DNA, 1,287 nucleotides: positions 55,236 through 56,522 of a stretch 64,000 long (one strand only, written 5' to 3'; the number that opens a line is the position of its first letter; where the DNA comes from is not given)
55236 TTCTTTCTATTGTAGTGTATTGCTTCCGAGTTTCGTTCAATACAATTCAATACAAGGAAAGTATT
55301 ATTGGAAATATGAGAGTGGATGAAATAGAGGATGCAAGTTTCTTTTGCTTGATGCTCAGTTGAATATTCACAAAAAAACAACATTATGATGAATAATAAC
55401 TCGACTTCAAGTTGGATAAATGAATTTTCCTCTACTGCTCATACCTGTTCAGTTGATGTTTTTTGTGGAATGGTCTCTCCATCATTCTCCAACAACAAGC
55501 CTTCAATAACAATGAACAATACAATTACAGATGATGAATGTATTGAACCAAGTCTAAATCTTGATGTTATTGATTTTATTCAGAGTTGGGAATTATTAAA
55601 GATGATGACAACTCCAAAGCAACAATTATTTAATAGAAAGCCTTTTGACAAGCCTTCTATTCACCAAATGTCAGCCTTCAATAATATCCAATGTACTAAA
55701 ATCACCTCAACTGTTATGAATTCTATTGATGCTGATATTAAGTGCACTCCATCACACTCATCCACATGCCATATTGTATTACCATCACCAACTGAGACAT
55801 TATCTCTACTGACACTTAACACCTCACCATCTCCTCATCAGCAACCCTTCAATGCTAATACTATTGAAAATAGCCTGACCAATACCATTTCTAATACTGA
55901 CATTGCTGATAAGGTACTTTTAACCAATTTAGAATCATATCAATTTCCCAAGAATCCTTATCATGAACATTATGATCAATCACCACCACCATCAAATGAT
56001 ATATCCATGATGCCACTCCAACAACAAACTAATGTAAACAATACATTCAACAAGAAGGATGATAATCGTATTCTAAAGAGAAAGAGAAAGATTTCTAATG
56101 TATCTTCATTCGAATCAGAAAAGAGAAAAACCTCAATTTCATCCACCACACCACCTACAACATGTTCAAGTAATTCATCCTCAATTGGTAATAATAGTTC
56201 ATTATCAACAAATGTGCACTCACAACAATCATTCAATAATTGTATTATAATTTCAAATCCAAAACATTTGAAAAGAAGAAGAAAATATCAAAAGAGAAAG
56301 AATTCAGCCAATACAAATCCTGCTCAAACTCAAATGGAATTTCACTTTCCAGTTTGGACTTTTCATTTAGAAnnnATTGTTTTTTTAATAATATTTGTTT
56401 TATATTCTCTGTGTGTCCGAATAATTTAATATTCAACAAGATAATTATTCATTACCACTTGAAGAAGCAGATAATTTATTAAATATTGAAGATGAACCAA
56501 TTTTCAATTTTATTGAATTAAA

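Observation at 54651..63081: Tandem array of a lineage-specific gene family with co-duplicated upstream element and a gene-fragment relic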

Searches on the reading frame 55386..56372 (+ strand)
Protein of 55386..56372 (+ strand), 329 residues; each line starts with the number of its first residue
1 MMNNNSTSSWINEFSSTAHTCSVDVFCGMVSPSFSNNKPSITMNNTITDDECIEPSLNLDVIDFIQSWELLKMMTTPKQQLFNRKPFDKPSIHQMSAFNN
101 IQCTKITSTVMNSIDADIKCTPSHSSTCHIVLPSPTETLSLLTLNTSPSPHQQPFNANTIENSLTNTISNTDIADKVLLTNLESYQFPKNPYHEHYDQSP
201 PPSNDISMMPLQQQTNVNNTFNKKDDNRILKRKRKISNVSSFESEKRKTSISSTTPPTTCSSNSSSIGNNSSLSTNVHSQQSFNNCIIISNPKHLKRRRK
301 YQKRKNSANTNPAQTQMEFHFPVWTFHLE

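Call 5: search_protein_families(library=pfam, proteins=[window:55386-56372:+], max_evalue=10)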
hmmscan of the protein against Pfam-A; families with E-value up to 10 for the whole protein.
window:55386-56372:+ (329 aa): 1 family
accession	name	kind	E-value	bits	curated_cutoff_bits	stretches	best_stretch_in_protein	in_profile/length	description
PF10500.14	SR-25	-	0.72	9.8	40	1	235-310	43-119/226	Nuclear RNA-splicing-associated protein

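Call 6: find_homologous_proteins(query=window:55386-56372:+, max_evalue=0.01)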
Query window:55386-56372:+ (329 aa): 3 proteins with E <= 0.01 among 1261 candidates.
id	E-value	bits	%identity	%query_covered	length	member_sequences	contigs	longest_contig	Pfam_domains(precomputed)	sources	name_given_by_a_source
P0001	1.1e-183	628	100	87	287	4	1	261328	-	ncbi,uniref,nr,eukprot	ncbi:predicted protein [Naegleria gruberi]|uniref:Predicted protein n=1 Tax=Naegleria gruberi TaxID=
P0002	4.4e-126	439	73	100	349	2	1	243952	-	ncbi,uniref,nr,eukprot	ncbi:predicted protein [Naegleria gruberi]|uniref:Predicted protein n=1 Tax=Naegleria gruberi TaxID=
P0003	3.7e-21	94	80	13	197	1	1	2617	-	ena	-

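Call 9: find_encoding_contigs(protein=P0002, flank=10000, max_places=4)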
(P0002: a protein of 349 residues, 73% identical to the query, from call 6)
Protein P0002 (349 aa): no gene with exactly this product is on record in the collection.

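Call 10: find_encoding_contigs(protein=P0003, flank=5000, max_places=4)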
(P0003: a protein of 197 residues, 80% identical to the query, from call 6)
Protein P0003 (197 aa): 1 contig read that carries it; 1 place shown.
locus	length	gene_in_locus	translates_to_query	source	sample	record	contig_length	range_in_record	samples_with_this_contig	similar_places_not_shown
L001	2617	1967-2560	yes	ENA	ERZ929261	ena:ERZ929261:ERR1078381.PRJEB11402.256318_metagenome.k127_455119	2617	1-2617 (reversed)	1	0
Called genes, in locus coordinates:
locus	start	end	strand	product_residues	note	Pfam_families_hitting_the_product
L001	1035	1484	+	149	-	-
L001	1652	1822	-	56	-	-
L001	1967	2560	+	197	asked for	-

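Call 11: find_encoding_contigs(protein=P0001, flank=10000, max_places=4)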
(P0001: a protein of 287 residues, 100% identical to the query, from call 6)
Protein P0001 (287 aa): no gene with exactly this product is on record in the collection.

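Call 23: list_cluster_members(proteins=[P0001, P0002, P0003])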
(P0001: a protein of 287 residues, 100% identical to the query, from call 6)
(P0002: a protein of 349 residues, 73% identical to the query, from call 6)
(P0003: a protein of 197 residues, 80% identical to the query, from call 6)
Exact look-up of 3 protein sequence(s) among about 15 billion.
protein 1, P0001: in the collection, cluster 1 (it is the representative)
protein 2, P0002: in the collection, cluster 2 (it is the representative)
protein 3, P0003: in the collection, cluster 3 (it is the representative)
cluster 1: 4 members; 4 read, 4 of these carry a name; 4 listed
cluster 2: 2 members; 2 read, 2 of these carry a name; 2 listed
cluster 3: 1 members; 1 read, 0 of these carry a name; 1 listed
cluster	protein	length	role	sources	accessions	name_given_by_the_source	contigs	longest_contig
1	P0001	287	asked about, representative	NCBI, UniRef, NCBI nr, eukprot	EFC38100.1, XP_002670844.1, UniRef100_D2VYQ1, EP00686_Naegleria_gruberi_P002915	predicted protein [Naegleria gruberi] | Predicted protein n=1 Tax=Naegleria gruberi TaxID=5762 RepID=D2VYQ1_NAEGR | uncharacterized protein NAEGRDRAFT_74200 [Naegleria gruberi]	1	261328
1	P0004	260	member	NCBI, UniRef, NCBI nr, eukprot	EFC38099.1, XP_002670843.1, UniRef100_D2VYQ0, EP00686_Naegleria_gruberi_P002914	predicted protein [Naegleria gruberi] | Predicted protein n=1 Tax=Naegleria gruberi TaxID=5762 RepID=D2VYQ0_NAEGR | uncharacterized protein NAEGRDRAFT_74199 [Naegleria gruberi]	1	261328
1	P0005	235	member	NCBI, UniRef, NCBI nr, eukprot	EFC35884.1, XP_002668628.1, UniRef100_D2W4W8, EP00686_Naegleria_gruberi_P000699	predicted protein [Naegleria gruberi] | Predicted protein n=1 Tax=Naegleria gruberi TaxID=5762 RepID=D2W4W8_NAEGR | uncharacterized protein NAEGRDRAFT_76456 [Naegleria gruberi]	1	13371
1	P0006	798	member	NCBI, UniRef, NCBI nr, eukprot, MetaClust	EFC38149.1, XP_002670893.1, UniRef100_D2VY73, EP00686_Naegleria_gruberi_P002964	predicted protein [Naegleria gruberi] | Predicted protein n=1 Tax=Naegleria gruberi TaxID=5762 RepID=D2VY73_NAEGR | uncharacterized protein NAEGRDRAFT_53196 [Naegleria gruberi]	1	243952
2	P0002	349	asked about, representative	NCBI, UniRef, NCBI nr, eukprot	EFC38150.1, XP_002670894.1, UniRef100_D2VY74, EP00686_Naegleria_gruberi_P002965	predicted protein [Naegleria gruberi] | Predicted protein n=1 Tax=Naegleria gruberi TaxID=5762 RepID=D2VY74_NAEGR | uncharacterized protein NAEGRDRAFT_53197 [Naegleria gruberi]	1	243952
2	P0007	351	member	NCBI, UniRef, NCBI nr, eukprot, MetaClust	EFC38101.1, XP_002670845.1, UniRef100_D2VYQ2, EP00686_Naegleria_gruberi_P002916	predicted protein [Naegleria gruberi] | Predicted protein n=1 Tax=Naegleria gruberi TaxID=5762 RepID=D2VYQ2_NAEGR | uncharacterized protein NAEGRDRAFT_53310 [Naegleria gruberi]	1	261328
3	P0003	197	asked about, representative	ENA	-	-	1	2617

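Call 25: search_protein_representatives(alignment_id=A2)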
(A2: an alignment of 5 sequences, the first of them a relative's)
Query: 5 sequences, 319 profile positions. Proteins with E-value up to 0.001 (for the whole library): 5; up to 1e-10: 5; up to 1e-30: 4. The best 5 are listed.
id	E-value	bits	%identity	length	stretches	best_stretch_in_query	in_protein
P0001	3.5e-161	552.3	-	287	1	40-319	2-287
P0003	1.8e-61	224.8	-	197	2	142-319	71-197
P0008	3.0e-33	132.0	-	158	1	204-319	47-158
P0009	2.9e-31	125.5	-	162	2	237-319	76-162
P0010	8.5e-20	87.8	-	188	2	262-319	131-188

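Call 27: predict_structure(alignment_id=A2)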
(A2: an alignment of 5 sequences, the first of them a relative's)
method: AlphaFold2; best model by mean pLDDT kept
length: 197 residues; sequences in the alignment: 5
mean_pLDDT: 45.1   pTM: 0.18
mean pLDDT of the five models: 45.1, 44.4, 39.9, 38.9, 37.6
residues with pLDDT >= 90: 0; 70-90: 1; 50-70: 59; < 50: 137
segments of 3 or more residues with pLDDT < 50: 1-34, 57-124, 126-156, 158-160
pLDDT, mean of each block of 10 residues (from residue 1): 40 39 44 52 64 51 39 33 35 40 33 38 43 38 40 45 57 55 59 61
secondary structure, 60 per line:
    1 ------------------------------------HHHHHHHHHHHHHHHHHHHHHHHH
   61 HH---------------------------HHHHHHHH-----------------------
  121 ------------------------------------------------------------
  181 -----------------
elements in order: H37-62 H90-97

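Call 28: list_cluster_members(proteins=[P0008, P0009, P0010])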
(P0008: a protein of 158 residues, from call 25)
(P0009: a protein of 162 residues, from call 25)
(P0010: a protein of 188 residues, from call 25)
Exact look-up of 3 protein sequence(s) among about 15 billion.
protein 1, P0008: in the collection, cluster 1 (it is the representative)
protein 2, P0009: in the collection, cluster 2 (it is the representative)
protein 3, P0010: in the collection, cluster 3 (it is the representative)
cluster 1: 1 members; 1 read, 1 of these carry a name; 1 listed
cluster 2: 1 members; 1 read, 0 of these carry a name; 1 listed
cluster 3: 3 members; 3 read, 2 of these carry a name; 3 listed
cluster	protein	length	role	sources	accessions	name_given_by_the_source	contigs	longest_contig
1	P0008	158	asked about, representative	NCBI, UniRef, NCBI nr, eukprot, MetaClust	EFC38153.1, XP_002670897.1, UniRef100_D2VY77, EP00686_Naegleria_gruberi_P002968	predicted protein [Naegleria gruberi] | Predicted protein n=1 Tax=Naegleria gruberi TaxID=5762 RepID=D2VY77_NAEGR | uncharacterized protein NAEGRDRAFT_74018 [Naegleria gruberi]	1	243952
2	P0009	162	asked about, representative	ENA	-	-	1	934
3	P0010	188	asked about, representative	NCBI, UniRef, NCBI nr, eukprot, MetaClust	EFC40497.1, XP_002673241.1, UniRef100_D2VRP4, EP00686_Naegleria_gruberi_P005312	predicted protein [Naegleria gruberi] | Predicted protein n=1 Tax=Naegleria gruberi TaxID=5762 RepID=D2VRP4_NAEGR | uncharacterized protein NAEGRDRAFT_71657 [Naegleria gruberi]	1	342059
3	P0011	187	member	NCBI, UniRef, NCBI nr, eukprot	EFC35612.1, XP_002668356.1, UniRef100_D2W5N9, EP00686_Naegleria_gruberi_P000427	predicted protein [Naegleria gruberi] | Predicted protein n=1 Tax=Naegleria gruberi TaxID=5762 RepID=D2W5N9_NAEGR | uncharacterized protein NAEGRDRAFT_76730 [Naegleria gruberi]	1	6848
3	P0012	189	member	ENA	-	-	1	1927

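Call 29: find_encoding_contigs(protein=P0010, flank=10000, max_places=6)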
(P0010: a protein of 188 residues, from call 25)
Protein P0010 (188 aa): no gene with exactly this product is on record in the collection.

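Call 36: search_solved_structures(query=A3, max_evalue=10, show_alignments=2)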
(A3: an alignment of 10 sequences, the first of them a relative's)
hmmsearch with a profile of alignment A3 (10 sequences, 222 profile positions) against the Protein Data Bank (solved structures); distinct sequences matched with E-value up to 10: 0.

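Call 37: search_protein_families(library=pfam, alignment_id=A3, max_evalue=1)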
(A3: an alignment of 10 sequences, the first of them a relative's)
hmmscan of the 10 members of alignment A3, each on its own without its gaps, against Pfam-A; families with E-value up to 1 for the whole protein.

A. member 1, P0010 (188 aa): 1 family
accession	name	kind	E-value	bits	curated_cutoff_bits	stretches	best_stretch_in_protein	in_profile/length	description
PF10500.14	SR-25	-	0.00068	19.7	40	1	113-164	44-95/226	Nuclear RNA-splicing-associated protein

B. families by the number of members that match (of 10 scanned): 3 families
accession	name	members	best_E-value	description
PF10500.14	SR-25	7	0.00068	Nuclear RNA-splicing-associated protein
PF23519.1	Microp_apicomplexa_10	1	0.014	Apicomplexa microprotein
PF13917.11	zf-CCHC_3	1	0.038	Zinc knuckle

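Call 38: find_homologous_proteins(query=A3, max_evalue=0.1)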
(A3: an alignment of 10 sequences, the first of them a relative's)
Query A3 (10 sequences) (188 aa, profile of the alignment): 6 proteins with E <= 0.1 among 8000 candidates.
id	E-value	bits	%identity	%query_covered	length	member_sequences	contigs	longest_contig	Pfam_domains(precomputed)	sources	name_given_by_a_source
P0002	2.1e-94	334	76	22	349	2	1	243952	-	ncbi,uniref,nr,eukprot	ncbi:predicted protein [Naegleria gruberi]|uniref:Predicted protein n=1 Tax=Naegleria gruberi TaxID=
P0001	7.3e-87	309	62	28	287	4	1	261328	-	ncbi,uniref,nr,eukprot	ncbi:predicted protein [Naegleria gruberi]|uniref:Predicted protein n=1 Tax=Naegleria gruberi TaxID=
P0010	1.8e-76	275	100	100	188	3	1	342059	-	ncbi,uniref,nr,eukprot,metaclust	ncbi:predicted protein [Naegleria gruberi]|uniref:Predicted protein n=1 Tax=Naegleria gruberi TaxID=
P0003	8.3e-72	260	63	28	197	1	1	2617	-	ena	-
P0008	2.8e-49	186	60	21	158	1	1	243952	-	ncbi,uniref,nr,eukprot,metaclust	ncbi:predicted protein [Naegleria gruberi]|uniref:Predicted protein n=1 Tax=Naegleria gruberi TaxID=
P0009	1.9e-44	171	73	21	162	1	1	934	-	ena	-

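Call 39: find_encoding_contigs(protein=P0009, flank=5000)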
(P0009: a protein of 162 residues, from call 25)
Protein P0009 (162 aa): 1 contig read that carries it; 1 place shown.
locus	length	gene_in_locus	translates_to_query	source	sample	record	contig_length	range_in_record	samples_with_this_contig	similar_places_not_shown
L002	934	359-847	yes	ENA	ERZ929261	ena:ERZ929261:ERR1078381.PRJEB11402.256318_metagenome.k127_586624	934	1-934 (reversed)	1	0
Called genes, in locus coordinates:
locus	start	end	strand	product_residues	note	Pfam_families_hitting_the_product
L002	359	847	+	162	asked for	-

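Call 40: find_encoding_contigs(protein=P0012, flank=5000)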
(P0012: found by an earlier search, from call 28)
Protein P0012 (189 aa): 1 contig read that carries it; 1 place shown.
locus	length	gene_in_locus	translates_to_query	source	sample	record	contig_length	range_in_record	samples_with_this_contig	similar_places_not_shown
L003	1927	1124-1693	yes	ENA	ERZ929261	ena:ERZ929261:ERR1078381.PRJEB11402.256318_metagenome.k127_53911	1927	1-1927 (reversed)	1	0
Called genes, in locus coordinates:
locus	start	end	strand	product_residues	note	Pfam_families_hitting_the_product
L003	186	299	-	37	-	-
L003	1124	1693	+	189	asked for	-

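Call 50: find_homologous_proteins(query=L001:1035-1481:+, max_evalue=0.01)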
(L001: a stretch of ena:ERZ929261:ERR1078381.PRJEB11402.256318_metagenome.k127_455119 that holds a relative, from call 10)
Query L001:1035-1481:+ (149 aa): 2 proteins with E <= 0.01 among 11 candidates.
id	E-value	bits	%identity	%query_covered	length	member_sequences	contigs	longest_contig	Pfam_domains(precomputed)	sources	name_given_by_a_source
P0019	1.9e-92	325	100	100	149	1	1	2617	-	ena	-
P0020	3.3e-47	178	72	88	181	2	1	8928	-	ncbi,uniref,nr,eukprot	ncbi:predicted protein [Naegleria gruberi]|uniref:Predicted protein n=1 Tax=Naegleria gruberi TaxID=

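Call 52: find_encoding_contigs(protein=P0020, flank=10000)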
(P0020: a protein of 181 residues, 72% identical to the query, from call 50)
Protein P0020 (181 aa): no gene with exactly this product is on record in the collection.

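Call 56: search_protein_families(library=pfam, proteins=[P0020, P0006], max_evalue=0.001)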
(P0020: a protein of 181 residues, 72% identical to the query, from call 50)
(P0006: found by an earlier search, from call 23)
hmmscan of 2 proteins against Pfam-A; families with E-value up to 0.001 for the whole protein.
P0020 (181 aa): 0 families

P0006 (798 aa): 0 families

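Call 63: predict_structure(alignment_id=A3)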
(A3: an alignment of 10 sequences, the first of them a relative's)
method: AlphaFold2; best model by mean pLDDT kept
length: 188 residues; sequences in the alignment: 10
mean_pLDDT: 49.3   pTM: 0.19
mean pLDDT of the five models: 49.3, 49.0, 42.2, 41.9, 41.3
residues with pLDDT >= 90: 0; 70-90: 27; 50-70: 41; < 50: 120
segments of 3 or more residues with pLDDT < 50: 1-32, 62-128, 130-133, 135-151
pLDDT, mean of each block of 10 residues (from residue 1): 40 40 44 62 86 67 41 37 36 38 33 36 44 44 43 58 58 64 69
secondary structure, 60 per line:
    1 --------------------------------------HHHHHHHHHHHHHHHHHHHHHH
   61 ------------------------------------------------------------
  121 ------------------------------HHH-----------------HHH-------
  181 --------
elements in order: H39-60

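Call 65: find_related_loci(query=A3, collection=metagenome_contigs, flank=10000)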
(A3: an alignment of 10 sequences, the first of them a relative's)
Query A3 (188 aa) in metagenome_contigs; peptide patterns used: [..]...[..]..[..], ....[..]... (x = any residue, [..] = any of these).
600 stretches matched a pattern, but none encodes a relative of the query by tblastn (E <= 1e-3).

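Call 73: find_related_loci(query=A3, collection=viral_contigs, flank=5000)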
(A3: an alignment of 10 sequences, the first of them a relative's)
Query A3 (188 aa) in viral_contigs; peptide patterns used: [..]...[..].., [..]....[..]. (x = any residue, [..] = any of these).
47 stretches matched a pattern, but none encodes a relative of the query by tblastn (E <= 1e-3).
